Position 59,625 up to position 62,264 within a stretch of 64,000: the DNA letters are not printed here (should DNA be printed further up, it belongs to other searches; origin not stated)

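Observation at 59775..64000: Bacterial-type AddB-like nuclease and nuclease-less UvrD/AddA-like helicase operon in an archaeal chromosome, next to tRNA-Glu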

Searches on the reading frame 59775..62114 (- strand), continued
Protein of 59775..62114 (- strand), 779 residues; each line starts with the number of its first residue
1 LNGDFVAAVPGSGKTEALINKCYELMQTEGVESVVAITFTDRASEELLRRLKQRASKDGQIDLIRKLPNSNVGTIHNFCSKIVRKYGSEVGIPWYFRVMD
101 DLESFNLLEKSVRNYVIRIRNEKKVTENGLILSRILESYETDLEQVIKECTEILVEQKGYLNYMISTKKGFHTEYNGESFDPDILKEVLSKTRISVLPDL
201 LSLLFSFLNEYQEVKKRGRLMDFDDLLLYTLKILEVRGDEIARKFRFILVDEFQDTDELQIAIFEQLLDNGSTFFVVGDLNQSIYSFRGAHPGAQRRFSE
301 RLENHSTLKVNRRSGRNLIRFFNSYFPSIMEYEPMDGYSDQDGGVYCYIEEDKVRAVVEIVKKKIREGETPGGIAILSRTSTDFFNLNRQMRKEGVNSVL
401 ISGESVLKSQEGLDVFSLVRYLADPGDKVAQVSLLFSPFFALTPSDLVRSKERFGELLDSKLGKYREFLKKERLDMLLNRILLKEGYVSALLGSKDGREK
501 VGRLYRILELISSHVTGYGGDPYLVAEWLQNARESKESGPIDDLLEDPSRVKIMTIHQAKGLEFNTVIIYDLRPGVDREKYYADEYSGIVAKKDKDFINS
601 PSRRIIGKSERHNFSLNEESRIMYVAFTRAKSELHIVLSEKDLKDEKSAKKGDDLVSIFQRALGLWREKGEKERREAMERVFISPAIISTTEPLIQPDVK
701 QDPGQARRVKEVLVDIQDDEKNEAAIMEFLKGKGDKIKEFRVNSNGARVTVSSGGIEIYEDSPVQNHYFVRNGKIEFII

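Call 26: search_protein_representatives(alignment_id=A1)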
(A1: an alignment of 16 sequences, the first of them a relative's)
Query: 16 sequences, 791 profile positions. Proteins with E-value up to 0.001 (for the whole library): 488; up to 1e-10: 11; up to 1e-30: 5. The best 150 are listed.
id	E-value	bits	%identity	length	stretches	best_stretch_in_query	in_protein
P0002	0.0e+00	1550.6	-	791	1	2-791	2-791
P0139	1.1e-211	721.6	-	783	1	5-791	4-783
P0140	8.7e-98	344.9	-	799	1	119-791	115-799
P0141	6.0e-74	266.1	-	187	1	1-154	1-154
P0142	1.8e-35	138.9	-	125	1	1-125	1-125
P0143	6.1e-21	90.8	-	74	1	555-607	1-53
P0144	1.2e-14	70.0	-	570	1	517-721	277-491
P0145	5.2e-13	64.6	-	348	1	518-720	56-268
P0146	3.6e-12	61.8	-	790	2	513-697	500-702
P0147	7.0e-11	57.5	-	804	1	508-675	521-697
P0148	9.5e-11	57.1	-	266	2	511-578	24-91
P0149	2.3e-10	55.8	-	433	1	514-707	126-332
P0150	2.5e-10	55.7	-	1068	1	518-747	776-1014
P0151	4.6e-10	54.8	-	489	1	541-717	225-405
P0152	1.9e-09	52.8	-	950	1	508-778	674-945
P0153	3.0e-09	52.1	-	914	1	381-678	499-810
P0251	5.6e-06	41.3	-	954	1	249-674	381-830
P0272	9.5e-06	40.6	-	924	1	179-674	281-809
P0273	9.5e-06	40.6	-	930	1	221-676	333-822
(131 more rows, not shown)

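Call 27: predict_structure(alignment_id=A1)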
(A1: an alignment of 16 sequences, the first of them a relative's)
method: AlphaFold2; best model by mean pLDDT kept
length: 790 residues; sequences in the alignment: 16
mean_pLDDT: 55.5   pTM: 0.47
mean pLDDT of the five models: 55.5, 53.0, 50.3, 49.5, 47.0
residues with pLDDT >= 90: 46; 70-90: 228; 50-70: 119; < 50: 397
segments of 3 or more residues with pLDDT < 50: 1-13, 24-45, 89-103, 113-163, 401-404, 449-456, 476-646, 648-733, 756-764, 776-790
pLDDT, mean of each block of 10 residues (from residue 1): 35 50 46 40 51 73 73 64 53 45 52 42 32 29 30 29 64 80 82 84 84 76 71 90 90 87 79 80 89 88 91 83 91 86 74 84 73 79 74 81 57 69 74 81 72 51 78 49 34 33 33 27 30 28 30 32 34 42 42 41 36 34 29 33 44 34 29 26 33 43 45 31 31 54 60 51 51 49 31
secondary structure, 60 per line:
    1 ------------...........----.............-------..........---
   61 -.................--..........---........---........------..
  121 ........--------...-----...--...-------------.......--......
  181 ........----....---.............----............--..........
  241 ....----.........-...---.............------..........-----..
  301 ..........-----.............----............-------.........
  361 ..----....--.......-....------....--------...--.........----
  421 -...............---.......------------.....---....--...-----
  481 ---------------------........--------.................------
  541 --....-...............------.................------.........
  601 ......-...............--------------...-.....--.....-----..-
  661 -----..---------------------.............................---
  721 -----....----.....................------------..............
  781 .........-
elements in order (helices of 4 or more, strands of 3 or more residues): H13-23 H28-40 H48-57 H62-78 H81-90 H94-101 H105-112 H119-128 E166-172 H175-188 E193-196 H200-212 E217-224 H225-228 H231-244 H249-257 H265-277 H284-293 H299-310 H316-328 H333-344 H352-362 E367-370 E373-379 H381-384 E391-394 H408-416 H422-436 E440-446 H459-463 E467-470 H502-509 H518-534 H543-546 H548-562 H569-585 H592-606 H608-622 E641-645 E648-652 H689-717 H726-729 H734-754 H767-789

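Call 28: search_protein_families(library=ncbifam, proteins=[P0139, P0140, P0146, P0147, P0150, P0152, P0153, P0272, P0273, P0251], max_evalue=0.001)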
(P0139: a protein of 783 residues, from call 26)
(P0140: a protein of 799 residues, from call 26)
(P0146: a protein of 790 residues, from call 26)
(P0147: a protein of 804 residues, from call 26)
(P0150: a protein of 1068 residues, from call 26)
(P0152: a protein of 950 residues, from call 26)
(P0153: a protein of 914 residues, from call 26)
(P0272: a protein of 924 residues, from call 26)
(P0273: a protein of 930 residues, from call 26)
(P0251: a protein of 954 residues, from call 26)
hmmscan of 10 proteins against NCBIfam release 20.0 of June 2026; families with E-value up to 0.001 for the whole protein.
P0139 (783 aa): 2 families
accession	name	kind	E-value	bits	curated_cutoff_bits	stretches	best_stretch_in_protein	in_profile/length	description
TIGR03623.1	TIGR03623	subfamily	5.8e-05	21.5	299.6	1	514-730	605-817/876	probable DNA repair protein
TIGR00372.1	cas4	equivalog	0.0006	19.7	65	0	630-706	51-121/180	CRISPR-associated protein Cas4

P0140 (799 aa): 3 families
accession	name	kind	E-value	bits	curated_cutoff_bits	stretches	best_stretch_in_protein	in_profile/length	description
TIGR02786.1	addB_alphas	equivalog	2.6e-09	35.8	486.5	1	521-684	752-905/1024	double-strand break repair protein AddB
TIGR03623.1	TIGR03623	subfamily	1.5e-08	33.3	299.6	1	525-725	604-798/876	probable DNA repair protein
TIGR00372.1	cas4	equivalog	2.2e-07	30.9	65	1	606-724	10-125/180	CRISPR-associated protein Cas4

P0146 (790 aa): 5 families
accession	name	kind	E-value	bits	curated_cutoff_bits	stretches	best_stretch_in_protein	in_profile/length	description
TIGR02773.1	addB_Gpos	equivalog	2.1e-14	52.2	903.7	1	9-678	300-961/1159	helicase-exonuclease AddAB subunit AddB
TIGR03623.1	TIGR03623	subfamily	2.8e-09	35.8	299.6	1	507-705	606-784/876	probable DNA repair protein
TIGR02774.1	rexB_recomb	equivalog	6.3e-08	31.5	718.35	1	412-742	662-962/1076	ATP-dependent nuclease subunit B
TIGR02786.1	addB_alphas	equivalog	8.8e-08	30.7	486.5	1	14-190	345-517/1024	double-strand break repair protein AddB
TIGR00372.1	cas4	equivalog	0.001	19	65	0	652-721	66-123/180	CRISPR-associated protein Cas4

P0147 (804 aa): 8 families
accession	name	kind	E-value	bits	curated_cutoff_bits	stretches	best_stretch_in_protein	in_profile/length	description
TIGR02773.1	addB_Gpos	equivalog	4e-14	51.2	903.7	1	505-699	768-962/1159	helicase-exonuclease AddAB subunit AddB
TIGR03623.1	TIGR03623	subfamily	3.8e-13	48.5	299.6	1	532-739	605-790/876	probable DNA repair protein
TIGR02774.1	rexB_recomb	equivalog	2.7e-06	26.1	718.35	0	370-428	542-604/1076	ATP-dependent nuclease subunit B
TIGR01074.1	rep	equivalog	5.8e-05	21.5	951.45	1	214-301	305-393/668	DNA helicase Rep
NF008743.0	PRK11773.1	equivalog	6e-05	21.6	965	1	232-300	330-398/720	DNA helicase II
TIGR01073.1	pcrA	equivalog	7.1e-05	21.3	911.2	1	227-306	321-403/725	DNA helicase PcrA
TIGR01075.1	uvrD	equivalog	0.00011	20.7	1144.45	0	235-301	328-394/715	DNA helicase II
TIGR02786.1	addB_alphas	equivalog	0.00019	19.6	486.5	1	530-706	755-913/1024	double-strand break repair protein AddB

P0150 (1068 aa): 5 families
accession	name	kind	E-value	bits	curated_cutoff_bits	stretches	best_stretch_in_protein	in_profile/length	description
TIGR02773.1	addB_Gpos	equivalog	2.5e-35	121.5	903.7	2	560-971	584-990/1159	helicase-exonuclease AddAB subunit AddB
TIGR02786.1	addB_alphas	equivalog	3.1e-18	65.3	486.5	1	772-994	752-955/1024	double-strand break repair protein AddB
TIGR03623.1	TIGR03623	subfamily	3.2e-16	58.7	299.6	1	777-999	605-810/876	probable DNA repair protein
TIGR02774.1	rexB_recomb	equivalog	1.4e-11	43.5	718.35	1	771-949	744-909/1076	ATP-dependent nuclease subunit B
TIGR00372.1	cas4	equivalog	0.00011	22.1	65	0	919-1042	67-179/180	CRISPR-associated protein Cas4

P0152 (950 aa): 3 families
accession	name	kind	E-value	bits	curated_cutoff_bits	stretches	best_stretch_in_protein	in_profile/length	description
TIGR02786.1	addB_alphas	equivalog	2.2e-10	39.3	486.5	1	683-840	755-905/1024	double-strand break repair protein AddB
TIGR02773.1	addB_Gpos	equivalog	1.4e-07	29.6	903.7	1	685-844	789-964/1159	helicase-exonuclease AddAB subunit AddB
TIGR03623.1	TIGR03623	subfamily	1.2e-05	23.7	299.6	1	685-893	605-804/876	probable DNA repair protein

P0153 (914 aa): 3 families
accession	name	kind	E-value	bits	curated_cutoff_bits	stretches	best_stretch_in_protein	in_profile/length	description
TIGR03623.1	TIGR03623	subfamily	2.3e-21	75.7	299.6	1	495-814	461-767/876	probable DNA repair protein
TIGR02786.1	addB_alphas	equivalog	5.3e-17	61.2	486.5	1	493-808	608-905/1024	double-strand break repair protein AddB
TIGR02773.1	addB_Gpos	equivalog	4.2e-12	44.6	903.7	1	640-818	788-968/1159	helicase-exonuclease AddAB subunit AddB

P0272 (924 aa): 3 families
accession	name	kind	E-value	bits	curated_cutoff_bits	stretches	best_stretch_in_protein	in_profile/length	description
TIGR03623.1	TIGR03623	subfamily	7.5e-19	67.4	299.6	1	315-824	267-774/876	probable DNA repair protein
TIGR02786.1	addB_alphas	equivalog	5.7e-16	57.8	486.5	1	455-811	565-905/1024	double-strand break repair protein AddB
TIGR00372.1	cas4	equivalog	2.3e-05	24.3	65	1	770-923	50-179/180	CRISPR-associated protein Cas4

P0273 (930 aa): 2 families
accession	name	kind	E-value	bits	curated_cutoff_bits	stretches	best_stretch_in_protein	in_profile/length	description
TIGR02786.1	addB_alphas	equivalog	8.1e-24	83.8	486.5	1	388-830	493-912/1024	double-strand break repair protein AddB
TIGR03623.1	TIGR03623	subfamily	2.2e-15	56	299.6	1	505-835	457-774/876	probable DNA repair protein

P0251 (954 aa): 4 families
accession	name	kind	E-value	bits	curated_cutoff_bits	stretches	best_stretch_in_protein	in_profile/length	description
TIGR02786.1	addB_alphas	equivalog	1e-15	57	486.5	1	472-833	564-906/1024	double-strand break repair protein AddB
TIGR03623.1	TIGR03623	subfamily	3.9e-15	55.1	299.6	1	486-837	428-766/876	probable DNA repair protein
TIGR02773.1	addB_Gpos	equivalog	6.1e-11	40.7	903.7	1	661-834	784-963/1159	helicase-exonuclease AddAB subunit AddB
TIGR00372.1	cas4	equivalog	0.00083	19.2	65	0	929-952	155-178/180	CRISPR-associated protein Cas4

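Call 31: find_encoding_contigs(protein=P0140, flank=8000, max_places=3)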
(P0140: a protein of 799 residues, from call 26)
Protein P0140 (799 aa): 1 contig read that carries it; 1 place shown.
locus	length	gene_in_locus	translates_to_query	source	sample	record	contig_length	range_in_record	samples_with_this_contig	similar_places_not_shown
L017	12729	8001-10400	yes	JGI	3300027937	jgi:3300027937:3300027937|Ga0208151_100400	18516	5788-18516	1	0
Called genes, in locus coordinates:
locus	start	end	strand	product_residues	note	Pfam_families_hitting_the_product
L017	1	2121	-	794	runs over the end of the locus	PF00069:Pkinase, PF07714:PK_Tyr_Ser-Thr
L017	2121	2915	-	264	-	PF00149:Metallophos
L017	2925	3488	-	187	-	PF24463:DUF7577 (weak), PF16697:Yop-YscD_cpl (weak), PF00498:FHA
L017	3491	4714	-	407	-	PF00092:VWA, PF13519:VWA_2, PF13768:VWA_3, PF18677:ArnB_C (weak)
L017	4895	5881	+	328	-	PF00155:Aminotran_1_2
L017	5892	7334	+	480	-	PF01935:DUF87, PF05872:HerA_C (faint), PF12846:AAA_10 (faint)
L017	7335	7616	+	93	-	PF04010:DUF357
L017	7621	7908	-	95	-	-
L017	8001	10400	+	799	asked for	PF12705:PDDEXK_1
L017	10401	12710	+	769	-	PF00580:UvrD-helicase, PF01443:Viral_helicase1 (faint), PF13245:AAA_19, PF13604:AAA_30 (faint), PF13361:UvrD_C, PF13538:UvrD_C_2 (faint)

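Call 32: fold_search(model_id=the predicted structure, library=pdb)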
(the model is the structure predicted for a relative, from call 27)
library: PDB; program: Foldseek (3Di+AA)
matches with E <= 10: 206; with E <= 0.001: 33
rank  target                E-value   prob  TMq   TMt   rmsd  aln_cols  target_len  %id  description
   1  3u4q_B                1.4e-07  1.00  0.31  0.23  15.1       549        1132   12  Structure of AddAB-DNA complex at 2.8 angstroms (released 2012-03-21)
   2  4cej_B                2.8e-07  1.00  0.31  0.22  18.2       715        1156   12  Crystal structure of AddAB-DNA-ADPNP complex at 3 Angstrom resolution (released 2014-03-12)
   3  4ceh_A                4.8e-07  1.00  0.25  0.19  15.1       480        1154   13  Crystal structure of AddAB with a forked DNA substrate (released 2014-03-12)
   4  4ceh_B                5.7e-07  1.00  0.31  0.23  14.8       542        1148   13  Crystal structure of AddAB with a forked DNA substrate (released 2014-03-12)
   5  4c30_F                6.5e-07  1.00  0.20  0.24  18.9       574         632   13  Crystal structure of Deinococcus radiodurans UvrD in complex with DNA, form 2 (released 2013-10-30)
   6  4cei_B                2.9e-06  1.00  0.30  0.22  11.6       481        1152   14  Crystal structure of ADPNP-bound AddAB with a forked DNA substrate (released 2014-03-12)
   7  3lfu                  3.0e-06  1.00  0.16  0.20  13.7       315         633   11  Crystal Structure of E. coli UvrD (released 2011-02-02)
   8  4c30_A                5.6e-06  1.00  0.17  0.21  12.4       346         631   14  Crystal structure of Deinococcus radiodurans UvrD in complex with DNA, form 2 (released 2013-10-30)
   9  1w36_F                9.0e-06  1.00  0.25  0.19   7.7       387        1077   14  RecBCD:DNA complex (released 2004-11-04)
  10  4c2t_C                1.1e-05  1.00  0.18  0.20  13.2       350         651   15  Crystal structure of full length Deinococcus radiodurans UvrD in complex with DNA (released 2013-10-30)
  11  4c2t_D                1.8e-05  1.00  0.17  0.20  13.0       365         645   16  Crystal structure of full length Deinococcus radiodurans UvrD in complex with DNA (released 2013-10-30)
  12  1w36_C                2.1e-05  1.00  0.25  0.18   7.7       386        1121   13  RecBCD:DNA complex (released 2004-11-04)
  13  2is6_B                2.1e-05  1.00  0.16  0.19  12.9       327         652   12  Crystal structure of UvrD-DNA-ADPMgF3 ternary complex (released 2007-01-09)
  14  2is1_A                2.2e-05  1.00  0.17  0.21  12.5       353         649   12  Crystal structure of UvrD-DNA-SO4 complex (released 2007-01-09)
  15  4c2u_A                2.2e-05  1.00  0.19  0.21  15.7       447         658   16  Crystal structure of Deinococcus radiodurans UvrD in complex with DNA, Form 1 (released 2013-10-30)
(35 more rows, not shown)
